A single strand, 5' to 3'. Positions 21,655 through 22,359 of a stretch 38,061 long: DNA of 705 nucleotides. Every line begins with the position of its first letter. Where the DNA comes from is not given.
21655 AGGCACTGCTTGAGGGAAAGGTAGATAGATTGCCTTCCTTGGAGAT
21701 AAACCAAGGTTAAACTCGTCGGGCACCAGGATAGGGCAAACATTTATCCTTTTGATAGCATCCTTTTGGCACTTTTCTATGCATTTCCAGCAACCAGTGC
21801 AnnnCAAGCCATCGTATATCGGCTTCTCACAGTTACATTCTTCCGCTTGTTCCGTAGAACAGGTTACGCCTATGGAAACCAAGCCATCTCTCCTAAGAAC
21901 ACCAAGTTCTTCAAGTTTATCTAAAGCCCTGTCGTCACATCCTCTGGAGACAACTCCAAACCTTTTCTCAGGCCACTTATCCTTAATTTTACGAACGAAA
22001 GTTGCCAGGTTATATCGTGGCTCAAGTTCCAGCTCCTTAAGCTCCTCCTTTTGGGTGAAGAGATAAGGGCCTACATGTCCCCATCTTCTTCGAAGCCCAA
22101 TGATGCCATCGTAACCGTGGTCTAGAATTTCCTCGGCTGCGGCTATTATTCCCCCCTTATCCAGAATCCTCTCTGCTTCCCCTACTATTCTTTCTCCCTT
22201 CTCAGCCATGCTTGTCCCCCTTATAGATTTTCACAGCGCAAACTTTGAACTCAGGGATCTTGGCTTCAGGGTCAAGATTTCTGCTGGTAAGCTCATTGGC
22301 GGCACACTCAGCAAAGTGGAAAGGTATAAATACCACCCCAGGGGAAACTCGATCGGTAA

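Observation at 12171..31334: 19-kb, 16-gene Hdr/Mvh/Flx/Fdh operon with five HdrA equivalents and no canonical HdrB/HdrC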

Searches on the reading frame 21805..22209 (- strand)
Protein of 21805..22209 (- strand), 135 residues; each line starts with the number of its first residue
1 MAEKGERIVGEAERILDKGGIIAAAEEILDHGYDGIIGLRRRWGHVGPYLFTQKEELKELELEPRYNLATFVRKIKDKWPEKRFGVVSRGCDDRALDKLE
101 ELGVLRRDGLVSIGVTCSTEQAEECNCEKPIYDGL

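Call 71: predict_structure(alignment_id=A5)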
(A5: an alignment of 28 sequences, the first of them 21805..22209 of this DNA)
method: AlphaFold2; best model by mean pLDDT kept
length: 135 residues; sequences in the alignment: 28
mean_pLDDT: 81.9   pTM: 0.74
mean pLDDT of the five models: 81.9, 81.1, 80.2, 79.1, 78.7
residues with pLDDT >= 90: 77; 70-90: 32; 50-70: 6; < 50: 20
segments of 3 or more residues with pLDDT < 50: 1-13, 129-135
pLDDT, mean of each block of 10 residues (from residue 1): 36 64 96 97 91 96 87 95 94 90 92 83 64 42
secondary structure, 60 per line:
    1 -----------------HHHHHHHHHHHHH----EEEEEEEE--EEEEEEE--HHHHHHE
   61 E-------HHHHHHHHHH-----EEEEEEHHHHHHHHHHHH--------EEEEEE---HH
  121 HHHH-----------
elements in order: H18-30 E35-42 E45-51 H54-59 H69-78 E84-89 H90-101 E110-115 H119-124

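Call 73: fold_search(model_id=the predicted structure, library=pdb)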
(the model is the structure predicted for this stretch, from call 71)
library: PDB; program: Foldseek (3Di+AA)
matches with E <= 10: 688; with E <= 0.001: 3
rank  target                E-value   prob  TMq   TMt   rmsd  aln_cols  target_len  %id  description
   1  8rvu_E                1.7e-05  1.00  0.57  0.22   3.3       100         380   20  CryoEM structure of the Elp-Hdr complex of Methanothermobacter marburgensis state 2 (composite structure) (released 2025-05-14)
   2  7bkb_E                5.1e-05  1.00  0.65  0.23   1.9       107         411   19  Formate dehydrogenase - heterodisulfide reductase - formylmethanofuran dehydrogenase complex from Methanospirillum hun (released 2021-09-29)
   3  5dqr_C                8.0e-04  1.00  0.51  0.19   5.1       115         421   16  The crystal structure of Arabidopsis 7-hydroxymethyl chlorophyll a reductase (HCAR) (released 2016-04-20)
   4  9r51_B                1.2e-03  1.00  0.57  0.30   2.9       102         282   19  Dimeric state of the F420-reducing hydrogenase from Methanothermococcus thermolithotrophicus in crystalline form 1 (released 2025-10-22)
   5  4ci0_C                1.9e-03  1.00  0.63  0.32   6.2       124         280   17  Electron cryo-microscopy of F420-reducing NiFe hydrogenase Frh (released 2014-02-26)
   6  9r52_B                2.0e-03  1.00  0.53  0.28   4.0       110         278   18  Dimeric state of the F420-reducing hydrogenase from Methanothermococcus thermolithotrophicus in crystalline form 2 (released 2025-10-22)
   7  6qgr_B                4.7e-03  1.00  0.54  0.28   7.5       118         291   16  The F420-reducing [NiFe] hydrogenase complex from Methanosarcina barkeri at the Nia-S state (released 2019-10-23)
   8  5dqr_F                5.0e-03  1.00  0.51  0.19   5.0       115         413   16  The crystal structure of Arabidopsis 7-hydroxymethyl chlorophyll a reductase (HCAR) (released 2016-04-20)
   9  6qii_B                6.5e-03  1.00  0.55  0.28   5.2       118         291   17  Xenon derivatization of the F420-reducing [NiFe] hydrogenase complex from Methanosarcina barkeri (released 2019-10-23)
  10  7npa_A                1.0e-02  0.99  0.53  0.14   7.5       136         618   17  Crystal structure of the Coenzyme F420-dependent sulfite reductase from Methanothermococcus thermolithotrophicus at 1. (released 2022-03-23)
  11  7np8_A                1.3e-02  1.00  0.52  0.13   5.4       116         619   21  Crystal structure of the Coenzyme F420-dependent sulfite reductase from Methanocaldococcus jannaschii at 2.3-A resolut (released 2022-03-23)
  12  7np8_B                2.0e-02  0.99  0.52  0.13   6.3       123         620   16  Crystal structure of the Coenzyme F420-dependent sulfite reductase from Methanocaldococcus jannaschii at 2.3-A resolut (released 2022-03-23)
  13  7npa_D                2.1e-02  0.98  0.51  0.13   7.6       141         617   16  Crystal structure of the Coenzyme F420-dependent sulfite reductase from Methanothermococcus thermolithotrophicus at 1. (released 2022-03-23)
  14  7bpp_MODEL_1_A        4.0e-02  0.28  0.22  0.25  12.0       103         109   14  Solution NMR structure of NF5; de novo designed protein with a novel fold (released 2021-03-24)
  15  7npa_N                6.0e-02  0.96  0.52  0.14   6.4       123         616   16  Crystal structure of the Coenzyme F420-dependent sulfite reductase from Methanothermococcus thermolithotrophicus at 1. (released 2022-03-23)
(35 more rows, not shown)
